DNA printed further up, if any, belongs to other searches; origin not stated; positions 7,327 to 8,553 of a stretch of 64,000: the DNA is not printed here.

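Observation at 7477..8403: OTC-family transcarbamylase with the ornithine-binding SMG motif replaced by SLW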

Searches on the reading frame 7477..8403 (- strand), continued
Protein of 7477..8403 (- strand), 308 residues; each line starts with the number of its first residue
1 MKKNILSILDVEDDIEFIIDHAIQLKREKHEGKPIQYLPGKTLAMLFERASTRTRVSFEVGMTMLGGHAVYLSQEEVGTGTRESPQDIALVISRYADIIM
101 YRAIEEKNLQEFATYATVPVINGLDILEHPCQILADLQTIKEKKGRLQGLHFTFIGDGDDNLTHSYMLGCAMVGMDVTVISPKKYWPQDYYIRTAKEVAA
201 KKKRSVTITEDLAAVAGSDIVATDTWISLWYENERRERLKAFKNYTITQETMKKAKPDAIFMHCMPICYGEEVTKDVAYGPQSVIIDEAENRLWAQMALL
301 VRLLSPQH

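Call 40: find_homologous_proteins(query=L022:6680-7600:+, max_evalue=1e-40)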
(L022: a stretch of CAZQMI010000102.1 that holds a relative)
Query L022:6680-7600:+ (306 aa): 7989 proteins with E <= 1e-40 among 8000 candidates; the best 120 are listed.
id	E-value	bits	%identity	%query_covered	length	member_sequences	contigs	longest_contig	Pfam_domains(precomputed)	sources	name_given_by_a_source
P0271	1.0e-199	680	100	100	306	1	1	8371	PF00185.31,PF02729.27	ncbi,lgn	-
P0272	1.4e-171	587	86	100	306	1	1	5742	PF00185.31,PF02729.27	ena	-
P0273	5.3e-171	585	86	99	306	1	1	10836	PF00185.31,PF02729.27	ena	-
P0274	3.5e-170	583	84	100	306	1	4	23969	PF00185.31,PF02729.27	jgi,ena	jgi:ornithine carbamoyltransferase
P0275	1.4e-169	581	85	100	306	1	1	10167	PF00185.31,PF02729.27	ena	-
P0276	2.4e-169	580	84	100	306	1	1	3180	PF00185.31,PF02729.27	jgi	jgi:ornithine carbamoyltransferase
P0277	2.8e-169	580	85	100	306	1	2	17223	PF00185.31,PF02729.27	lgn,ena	-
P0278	9.0e-169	578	83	100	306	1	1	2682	PF00185.31,PF02729.27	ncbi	-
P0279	9.4e-169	578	84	100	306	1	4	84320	PF00185.31,PF02729.27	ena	-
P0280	1.0e-168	578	84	100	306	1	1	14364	PF00185.31,PF02729.27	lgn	-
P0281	1.1e-168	578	83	100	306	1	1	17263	PF00185.31,PF02729.27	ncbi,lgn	ncbi:MAG: ornithine carbamoyltransferase [Thermoplasmatota archaeon]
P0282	1.1e-168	578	84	100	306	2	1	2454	PF00185.31,PF02729.27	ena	-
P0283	1.3e-168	578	84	100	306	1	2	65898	PF00185.31,PF02729.27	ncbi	-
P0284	1.3e-168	578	85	100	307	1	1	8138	PF00185.31,PF02729.27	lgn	-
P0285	6.5e-168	575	84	100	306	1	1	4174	PF00185.31,PF02729.27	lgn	-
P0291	9.2e-166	568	84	100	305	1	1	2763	PF00185.31,PF02729.27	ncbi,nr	ncbi:MAG: ornithine carbamoyltransferase [Candidatus Thermoplasmatota archaeon]|nr:ornithine carbamo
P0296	3.1e-159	547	80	99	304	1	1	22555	PF00185.31,PF02729.27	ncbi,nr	ncbi:MAG: ornithine carbamoyltransferase [Candidatus Thermoplasmatota archaeon]|nr:ornithine carbamo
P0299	7.8e-159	546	80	100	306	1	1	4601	PF00185.31,PF02729.27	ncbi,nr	ncbi:MAG: ornithine carbamoyltransferase [Candidatus Thermoplasmatota archaeon]|nr:ornithine carbamo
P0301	2.7e-158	544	80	99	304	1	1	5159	PF00185.31,PF02729.27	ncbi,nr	ncbi:MAG: ornithine carbamoyltransferase [Candidatus Thermoplasmatota archaeon]|nr:ornithine carbamo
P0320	1.8e-156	538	78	99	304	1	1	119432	PF00185.31,PF02729.27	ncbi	-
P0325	3.1e-156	537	79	99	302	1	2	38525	PF00185.31,PF02729.27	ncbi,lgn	-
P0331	5.9e-156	536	79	99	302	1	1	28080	PF00185.31,PF02729.27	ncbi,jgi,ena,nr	ncbi:ornithine carbamoyltransferase [Thermoplasmatales archaeon ex4572_165]|nr:MAG: ornithine carbam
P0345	3.3e-155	534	78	99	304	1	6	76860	PF00185.31,PF02729.27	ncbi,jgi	jgi:ornithine carbamoyltransferase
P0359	1.3e-154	532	77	100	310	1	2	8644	PF00185.31,PF02729.27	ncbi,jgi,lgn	jgi:ornithine carbamoyltransferase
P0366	2.6e-154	531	78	98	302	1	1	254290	PF00185.31,PF02729.27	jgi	jgi:ornithine carbamoyltransferase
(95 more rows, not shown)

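Call 41: find_encoding_contigs(protein=P0279, flank=10000, max_places=4)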
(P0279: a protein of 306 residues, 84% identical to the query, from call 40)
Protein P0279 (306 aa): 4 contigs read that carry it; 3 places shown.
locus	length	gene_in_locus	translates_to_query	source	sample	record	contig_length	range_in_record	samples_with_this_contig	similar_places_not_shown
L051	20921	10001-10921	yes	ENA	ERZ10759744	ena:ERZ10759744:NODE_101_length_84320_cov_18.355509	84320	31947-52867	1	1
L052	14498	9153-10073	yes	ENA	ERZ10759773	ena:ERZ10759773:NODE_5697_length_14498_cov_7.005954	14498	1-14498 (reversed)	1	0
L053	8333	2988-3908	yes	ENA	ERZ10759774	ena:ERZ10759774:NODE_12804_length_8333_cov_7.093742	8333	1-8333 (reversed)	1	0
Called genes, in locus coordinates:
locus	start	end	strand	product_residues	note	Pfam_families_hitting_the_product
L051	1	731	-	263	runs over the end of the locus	PF01791:DeoC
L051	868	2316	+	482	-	PF01546:Peptidase_M20, PF07687:M20_dimer (faint)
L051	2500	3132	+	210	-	-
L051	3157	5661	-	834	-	PF08126:Propeptide_C25 (weak), PF01364:Peptidase_C25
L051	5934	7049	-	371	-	PF00581:Rhodanese, PF00801:PKD (faint), PF18911:PKD_4 (faint)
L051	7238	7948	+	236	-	PF03575:Peptidase_S51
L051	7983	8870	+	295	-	PF01545:Cation_efflux, PF16916:ZT_dimer (weak)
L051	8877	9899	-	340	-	PF00752:XPG_N, PF00867:XPG_I, PF01367:5_3_exonuc (weak)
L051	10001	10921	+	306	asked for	PF02729:OTCace_N, PF00185:OTCace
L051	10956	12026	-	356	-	PF06849:DUF1246, PF06973:DUF1297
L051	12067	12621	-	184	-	-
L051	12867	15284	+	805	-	PF01364:Peptidase_C25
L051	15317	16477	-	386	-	PF18516:RuvC_1 (weak), PF07282:Cas12f1-like_TNB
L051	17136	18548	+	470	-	PF12706:Lactamase_B_2, PF07521:RMMBL (weak)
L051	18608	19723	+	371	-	PF01336:tRNA_anti-codon, PF01966:HD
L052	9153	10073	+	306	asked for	PF02729:OTCace_N, PF00185:OTCace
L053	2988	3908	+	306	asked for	PF02729:OTCace_N, PF00185:OTCace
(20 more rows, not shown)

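Call 42: list_cluster_members(proteins=[P0001, P0010, P0011, P0024, P0038, P0045, P0092, P0105, P0107, P0109])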
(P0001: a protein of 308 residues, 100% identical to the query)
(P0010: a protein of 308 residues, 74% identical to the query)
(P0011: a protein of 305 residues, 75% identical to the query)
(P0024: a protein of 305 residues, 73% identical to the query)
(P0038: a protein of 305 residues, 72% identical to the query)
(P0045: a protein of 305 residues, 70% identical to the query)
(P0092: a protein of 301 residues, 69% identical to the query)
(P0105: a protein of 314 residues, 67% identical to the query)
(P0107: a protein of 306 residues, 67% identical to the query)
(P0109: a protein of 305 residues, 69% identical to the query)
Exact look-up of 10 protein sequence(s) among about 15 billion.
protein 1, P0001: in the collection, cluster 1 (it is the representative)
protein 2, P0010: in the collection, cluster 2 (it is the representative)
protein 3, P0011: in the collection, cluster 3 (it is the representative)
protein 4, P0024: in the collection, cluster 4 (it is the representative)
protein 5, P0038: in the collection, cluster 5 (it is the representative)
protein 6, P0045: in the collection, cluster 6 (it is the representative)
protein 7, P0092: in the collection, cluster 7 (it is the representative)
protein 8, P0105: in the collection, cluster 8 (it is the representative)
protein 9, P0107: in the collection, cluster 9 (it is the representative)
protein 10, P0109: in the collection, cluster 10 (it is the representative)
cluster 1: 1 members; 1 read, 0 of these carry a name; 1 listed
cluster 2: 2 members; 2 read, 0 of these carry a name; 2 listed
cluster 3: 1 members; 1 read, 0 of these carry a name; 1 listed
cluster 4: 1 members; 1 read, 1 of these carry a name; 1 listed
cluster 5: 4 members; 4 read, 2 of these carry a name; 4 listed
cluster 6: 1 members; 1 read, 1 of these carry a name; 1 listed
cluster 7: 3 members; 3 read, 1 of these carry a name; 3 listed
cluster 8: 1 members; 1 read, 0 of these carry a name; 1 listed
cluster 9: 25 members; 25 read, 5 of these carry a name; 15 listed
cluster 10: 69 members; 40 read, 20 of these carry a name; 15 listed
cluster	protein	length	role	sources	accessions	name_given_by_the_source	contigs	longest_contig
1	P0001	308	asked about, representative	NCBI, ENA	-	-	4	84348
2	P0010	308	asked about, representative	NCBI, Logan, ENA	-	-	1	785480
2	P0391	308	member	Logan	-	-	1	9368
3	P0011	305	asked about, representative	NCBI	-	-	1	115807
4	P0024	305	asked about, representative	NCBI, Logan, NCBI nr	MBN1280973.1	MAG: ornithine carbamoyltransferase [Candidatus Thermoplasmatota archaeon] | ornithine carbamoyltransferase [Candidatus Thermoplasmatota archaeon]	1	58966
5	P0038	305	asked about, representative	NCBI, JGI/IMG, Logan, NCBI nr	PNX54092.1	MAG: ornithine carbamoyltransferase [Thermoplasmata archaeon M9B2D]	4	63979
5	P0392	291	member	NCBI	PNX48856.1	MAG: ornithine carbamoyltransferase, partial [Thermoplasmata archaeon M11B2D]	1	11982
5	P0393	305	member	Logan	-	-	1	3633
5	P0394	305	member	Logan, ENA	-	-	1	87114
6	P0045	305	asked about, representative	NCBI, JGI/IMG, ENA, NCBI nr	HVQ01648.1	MAG TPA: ornithine carbamoyltransferase [Candidatus Thermoplasmatota archaeon] | ornithine carbamoyltransferase [Candidatus Thermoplasmatota archaeon]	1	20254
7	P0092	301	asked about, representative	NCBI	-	-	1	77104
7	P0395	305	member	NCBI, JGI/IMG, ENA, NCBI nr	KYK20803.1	hypothetical protein AYK25_08570 [Thermoplasmatales archaeon SM1-50] | MAG: hypothetical protein AYK25_08570 [Thermoplasmatales archaeon SM1-50]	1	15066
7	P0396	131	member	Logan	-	-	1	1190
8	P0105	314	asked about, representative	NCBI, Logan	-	-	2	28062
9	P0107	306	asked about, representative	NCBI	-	-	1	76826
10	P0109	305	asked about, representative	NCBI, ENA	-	-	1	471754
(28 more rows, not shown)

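Call 43: list_cluster_members(proteins=[P0278, P0281, P0283, P0291, P0296, P0299, P0301, P0320, P0325, P0331])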
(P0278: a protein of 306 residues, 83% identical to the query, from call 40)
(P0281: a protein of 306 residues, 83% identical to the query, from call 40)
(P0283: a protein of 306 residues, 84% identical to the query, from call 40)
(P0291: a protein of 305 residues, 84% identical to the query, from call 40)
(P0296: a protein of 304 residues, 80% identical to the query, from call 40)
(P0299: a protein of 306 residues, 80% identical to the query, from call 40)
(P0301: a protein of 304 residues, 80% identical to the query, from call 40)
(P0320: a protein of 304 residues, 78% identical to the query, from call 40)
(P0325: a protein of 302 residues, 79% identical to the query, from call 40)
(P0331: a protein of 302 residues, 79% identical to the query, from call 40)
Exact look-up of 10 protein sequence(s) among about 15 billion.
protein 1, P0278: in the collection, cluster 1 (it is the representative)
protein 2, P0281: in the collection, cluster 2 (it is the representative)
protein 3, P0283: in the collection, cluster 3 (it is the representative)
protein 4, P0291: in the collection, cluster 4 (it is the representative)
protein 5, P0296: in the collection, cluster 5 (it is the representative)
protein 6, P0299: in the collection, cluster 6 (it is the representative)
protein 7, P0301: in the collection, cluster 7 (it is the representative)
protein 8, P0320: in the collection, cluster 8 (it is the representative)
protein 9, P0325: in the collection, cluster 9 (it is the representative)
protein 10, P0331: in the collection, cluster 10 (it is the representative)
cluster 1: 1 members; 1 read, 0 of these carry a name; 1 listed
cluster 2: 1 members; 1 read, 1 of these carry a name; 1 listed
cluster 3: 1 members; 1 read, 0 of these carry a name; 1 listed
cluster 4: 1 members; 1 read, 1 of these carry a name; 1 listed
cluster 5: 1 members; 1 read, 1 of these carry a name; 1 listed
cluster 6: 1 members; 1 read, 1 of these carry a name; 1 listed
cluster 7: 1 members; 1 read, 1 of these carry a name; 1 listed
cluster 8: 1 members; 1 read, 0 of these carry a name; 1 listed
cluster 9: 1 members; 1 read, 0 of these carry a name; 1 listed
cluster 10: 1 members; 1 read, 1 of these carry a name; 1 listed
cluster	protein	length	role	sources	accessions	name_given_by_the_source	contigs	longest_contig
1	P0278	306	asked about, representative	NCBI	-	-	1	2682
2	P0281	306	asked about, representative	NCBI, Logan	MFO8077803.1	MAG: ornithine carbamoyltransferase [Thermoplasmatota archaeon]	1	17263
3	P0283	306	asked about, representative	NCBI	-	-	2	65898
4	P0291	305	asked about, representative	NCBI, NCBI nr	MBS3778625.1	MAG: ornithine carbamoyltransferase [Candidatus Thermoplasmatota archaeon] | ornithine carbamoyltransferase [Candidatus Thermoplasmatota archaeon]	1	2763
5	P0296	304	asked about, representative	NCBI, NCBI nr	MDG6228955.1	MAG: ornithine carbamoyltransferase [Candidatus Thermoplasmatota archaeon] | ornithine carbamoyltransferase [Candidatus Thermoplasmatota archaeon]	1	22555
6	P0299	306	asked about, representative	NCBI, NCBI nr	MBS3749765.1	MAG: ornithine carbamoyltransferase [Candidatus Thermoplasmatota archaeon] | ornithine carbamoyltransferase [Candidatus Thermoplasmatota archaeon]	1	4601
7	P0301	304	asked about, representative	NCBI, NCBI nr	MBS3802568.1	MAG: ornithine carbamoyltransferase [Candidatus Thermoplasmatota archaeon] | ornithine carbamoyltransferase [Candidatus Thermoplasmatota archaeon]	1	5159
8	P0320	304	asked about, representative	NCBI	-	-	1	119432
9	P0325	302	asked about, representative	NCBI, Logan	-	-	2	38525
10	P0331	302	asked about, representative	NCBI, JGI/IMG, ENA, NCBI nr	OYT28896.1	ornithine carbamoyltransferase [Thermoplasmatales archaeon ex4572_165] | MAG: ornithine carbamoyltransferase [Thermoplasmatales archaeon ex4572_165]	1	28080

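Call 49: fold_search(model_id=the predicted structure, library=pdb)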
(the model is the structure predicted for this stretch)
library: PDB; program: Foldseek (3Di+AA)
matches with E <= 10: 1756; with E <= 0.001: 360
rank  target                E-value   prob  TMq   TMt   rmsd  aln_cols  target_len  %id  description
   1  7np0_A                5.8e-33  1.00  0.90  0.90   2.8       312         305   41  Crystal structure of Mycobacterium tuberculosis ArgF in complex with (4-nitrophenyl)boronic acid. (released 2021-06-30)
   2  7nnv_A                5.8e-33  1.00  0.90  0.90   2.8       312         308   41  Crystal structure of Mycobacterium tuberculosis ArgF in complex with carbamoyl phosphate. (released 2021-06-30)
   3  1a1s                  8.5e-33  1.00  0.92  0.91   1.8       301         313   45  ORNITHINE CARBAMOYLTRANSFERASE FROM PYROCOCCUS FURIOSUS (released 1998-06-17)
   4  7nov_A                4.8e-32  1.00  0.91  0.92   2.5       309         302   41  Crystal structure of Mycobacterium tuberculosis ArgF in complex with (4-methyl-3-nitrophenyl)boronic acid. (released 2021-06-30)
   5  7nny_B                7.0e-32  1.00  0.90  0.93   1.8       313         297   40  Crystal structure of Mycobacterium tuberculosis ArgF in complex with naphthalen-1-ol. (released 2021-06-30)
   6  7nnw_E                1.1e-31  1.00  0.88  0.91   2.7       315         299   40  Crystal structure of Mycobacterium tuberculosis ArgF in complex with methyl 4-hydroxy-3-iodobenzoate. (released 2021-06-30)
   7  7nnv_E                1.2e-31  1.00  0.89  0.92   2.3       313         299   40  Crystal structure of Mycobacterium tuberculosis ArgF in complex with carbamoyl phosphate. (released 2021-06-30)
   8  7nnf_E                1.2e-31  1.00  0.89  0.91   2.8       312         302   41  Crystal structure of Mycobacterium tuberculosis ArgF in apo form. (released 2021-06-30)
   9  7nov_B                1.3e-31  1.00  0.89  0.93   2.5       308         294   40  Crystal structure of Mycobacterium tuberculosis ArgF in complex with (4-methyl-3-nitrophenyl)boronic acid. (released 2021-06-30)
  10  7nnv_D                1.6e-31  1.00  0.88  0.90   2.7       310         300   40  Crystal structure of Mycobacterium tuberculosis ArgF in complex with carbamoyl phosphate. (released 2021-06-30)
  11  7nnw_B                1.7e-31  1.00  0.89  0.94   1.8       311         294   40  Crystal structure of Mycobacterium tuberculosis ArgF in complex with methyl 4-hydroxy-3-iodobenzoate. (released 2021-06-30)
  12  7nov_D                1.8e-31  1.00  0.87  0.90   2.8       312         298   40  Crystal structure of Mycobacterium tuberculosis ArgF in complex with (4-methyl-3-nitrophenyl)boronic acid. (released 2021-06-30)
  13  7nov_E                2.4e-31  1.00  0.91  0.93   2.1       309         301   40  Crystal structure of Mycobacterium tuberculosis ArgF in complex with (4-methyl-3-nitrophenyl)boronic acid. (released 2021-06-30)
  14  7nnv_F                2.5e-31  1.00  0.90  0.92   2.6       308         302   40  Crystal structure of Mycobacterium tuberculosis ArgF in complex with carbamoyl phosphate. (released 2021-06-30)
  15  7nos_E                2.7e-31  1.00  0.88  0.91   2.8       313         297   40  Crystal structure of Mycobacterium tuberculosis ArgF in complex with 4-bromo-6-(trifluoromethyl)-1H-benzo[d]imidazole. (released 2021-06-30)
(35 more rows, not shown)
